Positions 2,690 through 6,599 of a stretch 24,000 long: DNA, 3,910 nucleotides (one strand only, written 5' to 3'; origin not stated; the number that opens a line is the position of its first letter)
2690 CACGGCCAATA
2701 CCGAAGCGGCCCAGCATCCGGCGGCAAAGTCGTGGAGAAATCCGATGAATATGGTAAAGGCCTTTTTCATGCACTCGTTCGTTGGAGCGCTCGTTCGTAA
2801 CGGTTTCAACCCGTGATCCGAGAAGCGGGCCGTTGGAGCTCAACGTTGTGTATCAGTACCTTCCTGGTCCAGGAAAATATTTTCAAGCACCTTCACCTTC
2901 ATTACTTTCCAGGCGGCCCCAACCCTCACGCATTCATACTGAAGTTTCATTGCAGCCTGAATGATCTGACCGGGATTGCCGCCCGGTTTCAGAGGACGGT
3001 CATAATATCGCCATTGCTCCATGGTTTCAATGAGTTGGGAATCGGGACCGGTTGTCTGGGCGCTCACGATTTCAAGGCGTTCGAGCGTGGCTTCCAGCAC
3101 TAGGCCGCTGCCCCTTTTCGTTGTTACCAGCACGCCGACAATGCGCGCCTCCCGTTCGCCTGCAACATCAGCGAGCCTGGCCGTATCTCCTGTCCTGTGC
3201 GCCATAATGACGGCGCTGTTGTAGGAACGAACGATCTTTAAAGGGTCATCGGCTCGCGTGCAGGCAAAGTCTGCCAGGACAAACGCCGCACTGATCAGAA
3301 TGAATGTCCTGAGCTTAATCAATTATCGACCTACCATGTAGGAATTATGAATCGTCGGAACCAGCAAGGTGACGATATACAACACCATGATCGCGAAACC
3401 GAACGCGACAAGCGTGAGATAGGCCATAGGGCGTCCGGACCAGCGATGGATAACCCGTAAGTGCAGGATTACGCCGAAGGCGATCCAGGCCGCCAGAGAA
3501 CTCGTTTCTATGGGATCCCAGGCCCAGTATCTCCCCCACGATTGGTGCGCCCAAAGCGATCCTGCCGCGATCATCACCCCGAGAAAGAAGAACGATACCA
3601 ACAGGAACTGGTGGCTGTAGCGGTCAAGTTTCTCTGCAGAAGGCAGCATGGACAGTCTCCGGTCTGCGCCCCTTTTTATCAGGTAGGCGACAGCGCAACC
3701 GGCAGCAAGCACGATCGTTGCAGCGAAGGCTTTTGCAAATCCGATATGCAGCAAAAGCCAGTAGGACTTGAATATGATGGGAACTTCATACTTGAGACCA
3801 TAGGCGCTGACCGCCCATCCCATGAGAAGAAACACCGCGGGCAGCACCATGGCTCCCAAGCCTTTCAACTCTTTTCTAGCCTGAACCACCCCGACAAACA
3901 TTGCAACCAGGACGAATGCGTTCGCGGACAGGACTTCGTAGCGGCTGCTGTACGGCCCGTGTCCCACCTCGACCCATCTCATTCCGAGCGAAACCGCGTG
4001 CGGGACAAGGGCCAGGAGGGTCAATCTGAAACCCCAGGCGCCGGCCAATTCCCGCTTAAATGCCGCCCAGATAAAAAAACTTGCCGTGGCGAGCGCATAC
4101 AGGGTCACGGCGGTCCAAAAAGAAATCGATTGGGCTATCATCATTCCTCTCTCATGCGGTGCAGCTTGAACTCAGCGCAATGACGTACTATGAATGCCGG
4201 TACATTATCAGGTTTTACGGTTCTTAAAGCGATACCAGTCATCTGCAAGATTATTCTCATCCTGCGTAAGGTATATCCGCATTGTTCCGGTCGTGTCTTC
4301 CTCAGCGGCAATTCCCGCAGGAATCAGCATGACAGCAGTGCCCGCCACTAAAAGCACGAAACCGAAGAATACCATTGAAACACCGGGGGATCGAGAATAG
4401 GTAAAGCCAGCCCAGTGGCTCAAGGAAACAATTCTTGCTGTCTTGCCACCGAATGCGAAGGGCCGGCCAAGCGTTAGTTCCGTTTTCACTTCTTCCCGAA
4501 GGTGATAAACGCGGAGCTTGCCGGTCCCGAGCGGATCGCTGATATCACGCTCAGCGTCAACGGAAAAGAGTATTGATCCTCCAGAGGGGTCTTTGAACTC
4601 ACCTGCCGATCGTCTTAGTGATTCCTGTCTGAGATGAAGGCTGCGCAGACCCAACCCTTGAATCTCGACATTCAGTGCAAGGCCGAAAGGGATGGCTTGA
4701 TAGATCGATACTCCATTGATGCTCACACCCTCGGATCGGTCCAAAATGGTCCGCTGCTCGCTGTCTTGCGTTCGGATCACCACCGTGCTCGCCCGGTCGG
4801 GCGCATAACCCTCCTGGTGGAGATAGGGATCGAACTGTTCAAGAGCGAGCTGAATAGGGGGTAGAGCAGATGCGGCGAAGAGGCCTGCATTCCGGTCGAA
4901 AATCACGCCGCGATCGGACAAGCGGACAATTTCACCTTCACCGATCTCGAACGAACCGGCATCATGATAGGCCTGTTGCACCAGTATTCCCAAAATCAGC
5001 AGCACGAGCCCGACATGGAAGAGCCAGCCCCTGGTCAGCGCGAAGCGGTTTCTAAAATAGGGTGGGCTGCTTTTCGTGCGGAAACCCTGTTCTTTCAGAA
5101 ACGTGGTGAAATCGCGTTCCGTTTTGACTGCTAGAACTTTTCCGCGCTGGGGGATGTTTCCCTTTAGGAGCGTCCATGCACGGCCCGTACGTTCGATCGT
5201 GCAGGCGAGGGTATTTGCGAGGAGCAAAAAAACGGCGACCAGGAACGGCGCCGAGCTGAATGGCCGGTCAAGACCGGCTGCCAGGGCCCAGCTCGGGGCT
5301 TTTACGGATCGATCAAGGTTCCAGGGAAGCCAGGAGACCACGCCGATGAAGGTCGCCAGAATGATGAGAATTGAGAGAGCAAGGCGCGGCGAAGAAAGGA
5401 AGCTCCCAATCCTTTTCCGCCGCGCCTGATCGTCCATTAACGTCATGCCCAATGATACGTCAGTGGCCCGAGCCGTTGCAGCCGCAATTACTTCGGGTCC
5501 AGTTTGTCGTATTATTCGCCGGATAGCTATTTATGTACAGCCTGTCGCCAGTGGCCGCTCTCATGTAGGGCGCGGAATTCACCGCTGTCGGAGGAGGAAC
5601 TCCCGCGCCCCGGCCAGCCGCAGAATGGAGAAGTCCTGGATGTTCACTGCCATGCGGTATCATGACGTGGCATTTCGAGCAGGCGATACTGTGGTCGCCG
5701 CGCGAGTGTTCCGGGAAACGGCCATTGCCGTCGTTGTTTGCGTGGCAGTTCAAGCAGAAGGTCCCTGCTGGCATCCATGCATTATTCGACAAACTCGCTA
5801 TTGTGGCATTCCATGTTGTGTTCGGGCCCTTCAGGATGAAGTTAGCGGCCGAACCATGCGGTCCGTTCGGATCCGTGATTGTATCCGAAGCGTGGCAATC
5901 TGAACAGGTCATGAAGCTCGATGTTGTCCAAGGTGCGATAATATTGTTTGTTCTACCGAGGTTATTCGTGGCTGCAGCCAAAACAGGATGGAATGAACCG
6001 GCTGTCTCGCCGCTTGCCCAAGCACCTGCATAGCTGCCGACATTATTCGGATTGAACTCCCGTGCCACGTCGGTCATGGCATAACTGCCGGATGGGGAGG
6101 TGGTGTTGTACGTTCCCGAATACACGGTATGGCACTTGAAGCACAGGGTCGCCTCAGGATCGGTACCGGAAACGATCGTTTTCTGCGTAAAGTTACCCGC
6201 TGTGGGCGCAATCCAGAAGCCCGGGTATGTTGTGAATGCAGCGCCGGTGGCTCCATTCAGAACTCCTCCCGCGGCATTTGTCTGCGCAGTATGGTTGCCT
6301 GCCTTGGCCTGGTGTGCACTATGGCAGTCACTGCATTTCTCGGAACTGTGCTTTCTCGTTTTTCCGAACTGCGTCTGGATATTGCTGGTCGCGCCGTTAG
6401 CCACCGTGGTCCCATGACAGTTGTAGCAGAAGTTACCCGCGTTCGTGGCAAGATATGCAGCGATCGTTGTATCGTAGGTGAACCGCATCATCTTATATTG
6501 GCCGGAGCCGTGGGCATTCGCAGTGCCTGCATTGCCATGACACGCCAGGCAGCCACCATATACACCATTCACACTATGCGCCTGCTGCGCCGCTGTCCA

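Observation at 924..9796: Candidate porin-cytochrome electron conduit operon that carries its own maturation genes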

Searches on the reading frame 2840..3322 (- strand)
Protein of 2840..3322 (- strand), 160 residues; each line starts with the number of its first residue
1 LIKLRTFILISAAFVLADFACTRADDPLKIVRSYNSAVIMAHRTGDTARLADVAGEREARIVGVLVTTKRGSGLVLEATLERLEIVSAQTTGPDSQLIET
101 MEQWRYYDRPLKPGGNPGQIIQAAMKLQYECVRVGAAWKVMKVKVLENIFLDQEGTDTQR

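Call 4: search_protein_families(library=pfam, proteins=[window:2840-3322:-], max_evalue=0.1)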
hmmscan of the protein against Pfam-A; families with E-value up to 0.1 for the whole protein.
window:2840-3322:- (160 aa): 0 families

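Call 5: search_protein_families(library=ncbifam, proteins=[window:2840-3322:-], max_evalue=0.1)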
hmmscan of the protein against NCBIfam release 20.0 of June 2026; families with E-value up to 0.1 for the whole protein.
window:2840-3322:- (160 aa): 0 families

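Call 21: find_homologous_proteins(query=window:2840-3322:-)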
Query window:2840-3322:- (160 aa): 26 proteins with E <= 0.001 among 113 candidates.
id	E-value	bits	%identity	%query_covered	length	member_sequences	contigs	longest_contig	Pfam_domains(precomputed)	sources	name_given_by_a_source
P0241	3.7e-95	333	98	100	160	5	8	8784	-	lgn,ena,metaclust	metaclust:\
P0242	1.5e-72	260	75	97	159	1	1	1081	-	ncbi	-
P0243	8.2e-70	251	71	99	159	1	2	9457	-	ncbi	-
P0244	1.1e-69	251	73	99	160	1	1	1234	-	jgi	jgi:hypothetical protein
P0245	1.7e-69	250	70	99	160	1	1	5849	-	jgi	jgi:hypothetical protein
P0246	2.3e-69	250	72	98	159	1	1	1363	-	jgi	jgi:hypothetical protein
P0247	9.6e-69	248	71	97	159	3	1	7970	-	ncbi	-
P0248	1.0e-67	244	74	93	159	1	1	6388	-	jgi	jgi:hypothetical protein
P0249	2.1e-67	243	72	95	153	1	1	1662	-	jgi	jgi:hypothetical protein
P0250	1.9e-66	240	71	94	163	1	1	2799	-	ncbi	-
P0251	2.3e-66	240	72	98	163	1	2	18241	-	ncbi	-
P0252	3.5e-66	239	70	97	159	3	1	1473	-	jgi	jgi:hypothetical protein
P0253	6.9e-66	238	73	93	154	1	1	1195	-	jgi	jgi:hypothetical protein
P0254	1.1e-65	238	69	95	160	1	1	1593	-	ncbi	-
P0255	2.3e-65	237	70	94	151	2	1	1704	-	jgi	-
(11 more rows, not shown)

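Call 23: find_related_loci(query=A2, collection=genome_contigs, flank=10000)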
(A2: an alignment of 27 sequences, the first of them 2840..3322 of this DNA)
Query A2 (160 aa) in genome_contigs; peptide patterns used: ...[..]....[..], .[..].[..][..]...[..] (x = any residue, [..] = any of these).
29 stretches matched a pattern, but none encodes a relative of the query by tblastn (E <= 1e-3).

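Call 24: find_related_loci(query=A2, collection=metagenome_contigs, flank=10000)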
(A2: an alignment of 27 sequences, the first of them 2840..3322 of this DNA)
Query A2 (160 aa) in metagenome_contigs; peptide patterns used: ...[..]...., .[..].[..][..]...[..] (x = any residue, [..] = any of these).
73 stretches matched a pattern; 8 encode a relative of the query (tblastn E <= 1e-3); 8 distinct loci.
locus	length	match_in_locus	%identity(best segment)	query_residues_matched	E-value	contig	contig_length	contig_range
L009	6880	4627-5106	97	1-160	3e-104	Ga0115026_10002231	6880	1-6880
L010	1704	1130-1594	70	5-159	2e-79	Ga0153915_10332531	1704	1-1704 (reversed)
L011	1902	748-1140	47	25-155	9e-36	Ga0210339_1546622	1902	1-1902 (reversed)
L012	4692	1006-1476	40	1-155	2e-34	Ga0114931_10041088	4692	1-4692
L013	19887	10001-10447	32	7-155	9e-24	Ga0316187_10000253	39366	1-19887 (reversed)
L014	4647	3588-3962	36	30-154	1e-22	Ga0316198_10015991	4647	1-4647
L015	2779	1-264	44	69-155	2e-20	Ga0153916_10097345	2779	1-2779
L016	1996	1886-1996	68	16-52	6e-14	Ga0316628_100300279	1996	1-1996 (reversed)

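Call 43: search_protein_families(library=pfam, proteins=[L013:942-3854:+, L013:3859-4980:+, L013:4644-7910:+, L013:12572-13378:-, L013:13375-14439:-, L013:14736-15872:-, L013:15854-16534:-, L013:16538-17608:-, L013:17533-19413:-], max_evalue=0.01)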
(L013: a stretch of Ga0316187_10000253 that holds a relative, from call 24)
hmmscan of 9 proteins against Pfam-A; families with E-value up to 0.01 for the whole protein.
L013:942-3854:+ (970 aa): 10 families
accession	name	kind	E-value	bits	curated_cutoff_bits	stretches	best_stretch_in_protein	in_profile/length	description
PF22544.2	HYDIN_VesB_CFA65-like_Ig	-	3e-13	50.3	25.5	1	652-719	21-90/100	HYDIN/CFA65/VesB-like, Ig-like domain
PF22073.2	Cep192_D4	-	2.3e-12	47.5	35.5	1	633-730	4-111/112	Cep192 domain 4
PF01436.27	NHL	-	6e-11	42.3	20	1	394-421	1-28/28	NHL repeat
PF17170.10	DUF5128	-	1.7e-07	31.2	22.9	1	405-472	53-121/321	6-bladed beta-propeller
PF15780.11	ASH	-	4e-07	30.6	27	1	633-716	3-91/98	Abnormal spindle-like microcephaly-assoc'd, ASPM-SPD-2-Hydin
PF08450.18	SGL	-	0.00011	22.4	26.3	1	279-476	12-218/246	SMP-30/Gluconolactonase/LRE-like region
PF00801.26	PKD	-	0.00017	22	23.5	1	176-246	4-73/80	PKD domain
PF22066.2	Cep192_D8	-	0.00024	21.7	33.5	0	639-717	12-88/101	Cep192 domain 8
PF24507.1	Ig_CFAP65_4th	-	0.00049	20.9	27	0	671-728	19-74/76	CFAP65, fourth Ig-like domain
PF22352.2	K319L-like_PKD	-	0.0014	19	27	1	185-254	10-84/84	K319L-like, PKD domain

L013:3859-4980:+ (373 aa): 5 families
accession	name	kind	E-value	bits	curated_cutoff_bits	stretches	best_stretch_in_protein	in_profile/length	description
PF09699.15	Paired_CXXCH_1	-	3.1e-10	40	20.6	1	63-95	8-38/41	Doubled CXXCH motif (Paired_CXXCH_1)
PF14537.11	Cytochrom_c3_2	-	7.3e-06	26.8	25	0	57-94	53-79/79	Cytochrome c3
PF14522.11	Cytochrome_C7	-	1.1e-05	25.6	24.8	0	54-96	5-51/67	Cytochrome c7 and related cytochrome c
PF22678.1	Cytochrom_c_NrfB-like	-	0.0044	17.9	27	0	146-167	56-77/89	Cytochrome c-type protein NrfB-like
PF24445.1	DUF7564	-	0.0044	17.8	32.2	0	280-300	25-45/76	Family of unknown function (DUF7564)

L013:4644-7910:+ (1088 aa): 3 families
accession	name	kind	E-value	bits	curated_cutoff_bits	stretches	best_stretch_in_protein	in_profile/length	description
PF09699.15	Paired_CXXCH_1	-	3.4e-15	55.9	20.6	0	685-744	6-40/41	Doubled CXXCH motif (Paired_CXXCH_1)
PF14522.11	Cytochrome_C7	-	9.7e-11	41.8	24.8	1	465-526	12-66/67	Cytochrome c7 and related cytochrome c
PF17957.7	Big_7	-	0.0027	18.7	24.1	0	269-350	1-70/70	Bacterial Ig domain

L013:12572-13378:- (268 aa): 9 families
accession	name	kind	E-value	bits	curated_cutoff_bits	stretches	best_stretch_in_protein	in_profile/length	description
PF13414.12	TPR_11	-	1.4e-07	31.5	26.8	1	197-225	3-31/42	TPR repeat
PF07719.23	TPR_2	-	0.00031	21.1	27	0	197-220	10-33/34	Tetratricopeptide repeat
PF13432.12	TPR_16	-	0.00044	21.1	32.7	1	194-249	3-57/65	Tetratricopeptide repeat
PF14559.12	TPR_19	-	0.00053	20.7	25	1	198-252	1-55/68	Tetratricopeptide repeat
PF13428.12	TPR_14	-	0.0012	19.8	23.5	0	193-227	6-40/44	Tetratricopeptide repeat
PF13181.12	TPR_8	-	0.0059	17.1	25.7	0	193-220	6-33/34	Tetratricopeptide repeat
PF09976.15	TPR_21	-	0.0063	16.7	25.5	1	184-253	109-177/193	Tetratricopeptide repeat-like domain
PF12569.14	NatA_aux_su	-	0.007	15.8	33.3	1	201-253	205-257/515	N-terminal acetyltransferase A, auxiliary subunit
PF13431.12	TPR_17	-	0.0089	16.7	24.4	0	213-237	4-28/34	Tetratricopeptide repeat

L013:13375-14439:- (354 aa): 5 families
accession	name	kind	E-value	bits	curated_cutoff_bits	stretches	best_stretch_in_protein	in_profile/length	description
PF09699.15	Paired_CXXCH_1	-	4.1e-45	151.6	20.6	4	205-255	1-39/41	Doubled CXXCH motif (Paired_CXXCH_1)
PF14537.11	Cytochrom_c3_2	-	4.6e-14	53.1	25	4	146-223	4-70/79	Cytochrome c3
PF14522.11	Cytochrome_C7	-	6.9e-11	42.3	24.8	1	113-178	5-66/67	Cytochrome c7 and related cytochrome c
PF22113.1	Mtrc-MtrF_II-IV_dom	-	1.5e-09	38.1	30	1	123-296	8-166/176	Outer membrane cytochrome MtrC/MtrF-like, domains II/IV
PF22678.1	Cytochrom_c_NrfB-like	-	0.00041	21.2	27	0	174-220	1-43/89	Cytochrome c-type protein NrfB-like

L013:14736-15872:- (378 aa): 5 families
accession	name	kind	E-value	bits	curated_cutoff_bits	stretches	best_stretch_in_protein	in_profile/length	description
PF09699.15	Paired_CXXCH_1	-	1.8e-23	82.4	20.6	3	35-68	5-38/41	Doubled CXXCH motif (Paired_CXXCH_1)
PF14522.11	Cytochrome_C7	-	4.5e-12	46.1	24.8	2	204-286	12-67/67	Cytochrome c7 and related cytochrome c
PF22113.1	Mtrc-MtrF_II-IV_dom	-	1.7e-11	44.4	30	1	147-291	23-169/176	Outer membrane cytochrome MtrC/MtrF-like, domains II/IV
PF14537.11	Cytochrom_c3_2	-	3e-09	37.6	25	2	38-128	8-71/79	Cytochrome c3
PF22678.1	Cytochrom_c_NrfB-like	-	1.9e-06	28.7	27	1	208-290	1-70/89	Cytochrome c-type protein NrfB-like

L013:15854-16534:- (226 aa): 5 families
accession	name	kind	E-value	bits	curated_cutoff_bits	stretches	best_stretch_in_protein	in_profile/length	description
PF09699.15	Paired_CXXCH_1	-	2.4e-09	37.2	20.6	1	187-224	7-37/41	Doubled CXXCH motif (Paired_CXXCH_1)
PF14522.11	Cytochrome_C7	-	1.5e-06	28.3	24.8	0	185-224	12-49/67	Cytochrome c7 and related cytochrome c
PF14537.11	Cytochrom_c3_2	-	0.00031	21.6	25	0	184-224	55-79/79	Cytochrome c3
PF03150.19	CCP_MauG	-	0.0071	17.4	25.6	0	178-197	13-32/149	Di-haem cytochrome c peroxidase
PF13442.11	Cytochrome_CBB3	-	0.0079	16.9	27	0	102-114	13-24/68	Cytochrome C oxidase, cbb3-type, subunit III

L013:16538-17608:- (356 aa): 2 families
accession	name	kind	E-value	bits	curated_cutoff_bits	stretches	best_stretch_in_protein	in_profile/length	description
PF01436.27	NHL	-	1.2e-18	66.6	20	1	315-340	1-26/28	NHL repeat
PF08450.18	SGL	-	6.1e-06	26.4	26.3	1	190-348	15-167/246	SMP-30/Gluconolactonase/LRE-like region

L013:17533-19413:- (626 aa): 0 families

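Call 69: predict_structure(alignment_id=A2)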
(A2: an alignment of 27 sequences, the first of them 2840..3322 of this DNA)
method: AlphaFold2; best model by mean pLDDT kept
length: 160 residues; sequences in the alignment: 27
mean_pLDDT: 86.7   pTM: 0.77
mean pLDDT of the five models: 86.7, 86.2, 86.1, 85.5, 84.7
residues with pLDDT >= 90: 119; 70-90: 9; 50-70: 18; < 50: 14
segments of 3 or more residues with pLDDT < 50: 16-22, 155-160
pLDDT, mean of each block of 10 residues (from residue 1): 54 49 75 98 97 98 98 97 97 96 97 92 98 94 97 50
secondary structure, 60 per line:
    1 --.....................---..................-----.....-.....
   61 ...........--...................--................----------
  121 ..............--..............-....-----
elements in order: H3-23 H27-44 H50-53 H56-71 E74-92 E95-110 E121-134 E137-150 H152-155

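Call 71: fold_search(model_id=the predicted structure, library=pdb)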
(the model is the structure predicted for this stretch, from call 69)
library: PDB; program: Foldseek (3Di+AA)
matches with E <= 10: 737; with E <= 0.001: 30
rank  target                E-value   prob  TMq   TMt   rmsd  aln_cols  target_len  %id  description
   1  5had                  5.6e-07  1.00  0.67  0.81   2.2       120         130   20  Crystal structure of intermembrane space region of chloroplast protein ARC6 (released 2017-01-18)
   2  5d9r                  6.6e-07  1.00  0.67  0.80   2.2       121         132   20  Crystal structure of a conserved domain in the intermembrane space region of the plastid division protein ARC6 (released 2015-11-11)
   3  6jzn_A                5.4e-06  1.00  0.69  0.83   2.6       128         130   15  Structure of the intermembrane space region of PARC6-PDV1 (released 2020-05-06)
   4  6jzn_C                7.6e-06  1.00  0.64  0.76   2.5       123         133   16  Structure of the intermembrane space region of PARC6-PDV1 (released 2020-05-06)
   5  6jzn_B                8.1e-06  1.00  0.66  0.78   2.4       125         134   16  Structure of the intermembrane space region of PARC6-PDV1 (released 2020-05-06)
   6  6jzf_B                8.6e-06  1.00  0.68  0.74   2.2       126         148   15  Structure of the intermembrane space region of PARC6 (released 2020-05-06)
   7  6jzf_A                1.6e-05  1.00  0.69  0.72   2.8       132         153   14  Structure of the intermembrane space region of PARC6 (released 2020-05-06)
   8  6jzn_D                2.8e-05  1.00  0.67  0.81   2.7       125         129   15  Structure of the intermembrane space region of PARC6-PDV1 (released 2020-05-06)
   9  5u9o_A                3.8e-05  1.00  0.65  0.72   2.9       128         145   16  Cocrystal structure of the intermembrane space region of the plastid division proteins PARC6 and PDV1 (released 2017-12-20)
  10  3qk9_B                4.5e-05  1.00  0.51  0.47   4.5       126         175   17  Yeast Tim44 C-terminal domain complexed with Cymal-3 (released 2011-03-09)
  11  5u9l_A                5.0e-05  1.00  0.64  0.67   2.8       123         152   15  Crystal structure of the intermembrane space region of the plastid division protein PARC6 (released 2017-12-20)
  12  5u9o_D                5.0e-05  1.00  0.65  0.71   2.8       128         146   16  Cocrystal structure of the intermembrane space region of the plastid division proteins PARC6 and PDV1 (released 2017-12-20)
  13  5u9l_B                5.0e-05  1.00  0.67  0.71  12.8       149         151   15  Crystal structure of the intermembrane space region of the plastid division protein PARC6 (released 2017-12-20)
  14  5u9o_H                5.0e-05  1.00  0.63  0.71   6.9       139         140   16  Cocrystal structure of the intermembrane space region of the plastid division proteins PARC6 and PDV1 (released 2017-12-20)
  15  5u9o_G                7.5e-05  1.00  0.58  0.66   3.4       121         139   16  Cocrystal structure of the intermembrane space region of the plastid division proteins PARC6 and PDV1 (released 2017-12-20)
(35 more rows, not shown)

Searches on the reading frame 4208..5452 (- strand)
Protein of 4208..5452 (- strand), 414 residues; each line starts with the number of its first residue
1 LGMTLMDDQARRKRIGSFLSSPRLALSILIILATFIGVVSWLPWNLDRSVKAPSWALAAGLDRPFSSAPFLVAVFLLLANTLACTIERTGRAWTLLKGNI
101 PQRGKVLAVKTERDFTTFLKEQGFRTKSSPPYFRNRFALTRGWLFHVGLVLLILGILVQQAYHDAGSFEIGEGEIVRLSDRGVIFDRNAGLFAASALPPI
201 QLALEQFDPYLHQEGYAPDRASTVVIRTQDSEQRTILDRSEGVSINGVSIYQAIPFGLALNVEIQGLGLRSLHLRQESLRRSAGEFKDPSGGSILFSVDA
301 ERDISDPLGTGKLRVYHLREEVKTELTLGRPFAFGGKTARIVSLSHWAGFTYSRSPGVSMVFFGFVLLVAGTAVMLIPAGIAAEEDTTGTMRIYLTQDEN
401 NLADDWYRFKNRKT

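Call 4: search_protein_families(library=pfam, proteins=[window:4208-5452:-], max_evalue=0.1)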
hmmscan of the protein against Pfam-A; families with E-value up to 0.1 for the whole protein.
window:4208-5452:- (414 aa): 2 families
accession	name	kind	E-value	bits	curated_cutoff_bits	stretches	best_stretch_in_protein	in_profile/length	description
PF05140.19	ResB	-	7.2e-16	58.5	24.6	2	55-253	44-263/486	ResB-like family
PF11239.13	DUF3040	-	0.0029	18.2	24.7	0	130-160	36-67/84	Protein of unknown function (DUF3040)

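Call 5: search_protein_families(library=ncbifam, proteins=[window:4208-5452:-], max_evalue=0.1)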
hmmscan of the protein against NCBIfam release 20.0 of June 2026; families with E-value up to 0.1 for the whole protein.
window:4208-5452:- (414 aa): 0 families

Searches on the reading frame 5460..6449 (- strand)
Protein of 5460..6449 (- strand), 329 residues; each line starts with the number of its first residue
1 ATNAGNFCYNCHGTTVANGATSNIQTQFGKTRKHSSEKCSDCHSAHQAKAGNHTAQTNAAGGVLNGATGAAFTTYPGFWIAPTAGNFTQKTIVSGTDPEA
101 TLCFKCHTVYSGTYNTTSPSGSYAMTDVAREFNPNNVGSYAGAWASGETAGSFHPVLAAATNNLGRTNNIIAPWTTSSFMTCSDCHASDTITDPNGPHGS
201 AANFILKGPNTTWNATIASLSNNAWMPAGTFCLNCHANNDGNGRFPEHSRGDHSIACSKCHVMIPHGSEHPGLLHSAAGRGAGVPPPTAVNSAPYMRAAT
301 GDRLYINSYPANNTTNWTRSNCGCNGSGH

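Call 82: search_protein_representatives(protein=window:5460-6449:-)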
Query: 329 residues. Proteins with E-value up to 0.001 (for the whole library): 695; up to 1e-10: 403; up to 1e-30: 62. The best 150 are listed.
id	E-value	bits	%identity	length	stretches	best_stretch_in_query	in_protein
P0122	4.7e-222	752.7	100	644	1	1-329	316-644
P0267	1.0e-167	574.1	79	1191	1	1-329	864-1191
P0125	2.2e-159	546.7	76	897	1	1-329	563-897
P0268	1.5e-119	415.7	61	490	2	2-329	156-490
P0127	4.2e-109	381.4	59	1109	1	4-329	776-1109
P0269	7.3e-108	377.3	61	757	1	4-328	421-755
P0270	4.2e-102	358.3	61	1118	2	56-329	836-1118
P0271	2.3e-101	355.9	47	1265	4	55-328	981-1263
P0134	3.4e-99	348.8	54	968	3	2-329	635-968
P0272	7.1e-98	344.5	52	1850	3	29-329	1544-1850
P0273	4.8e-94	331.8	54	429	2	11-329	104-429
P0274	2.1e-92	326.5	55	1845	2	27-329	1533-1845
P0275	2.7e-92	326.1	52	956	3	25-329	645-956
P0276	3.0e-92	326.0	58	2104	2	18-328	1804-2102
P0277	5.2e-91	321.9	57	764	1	7-329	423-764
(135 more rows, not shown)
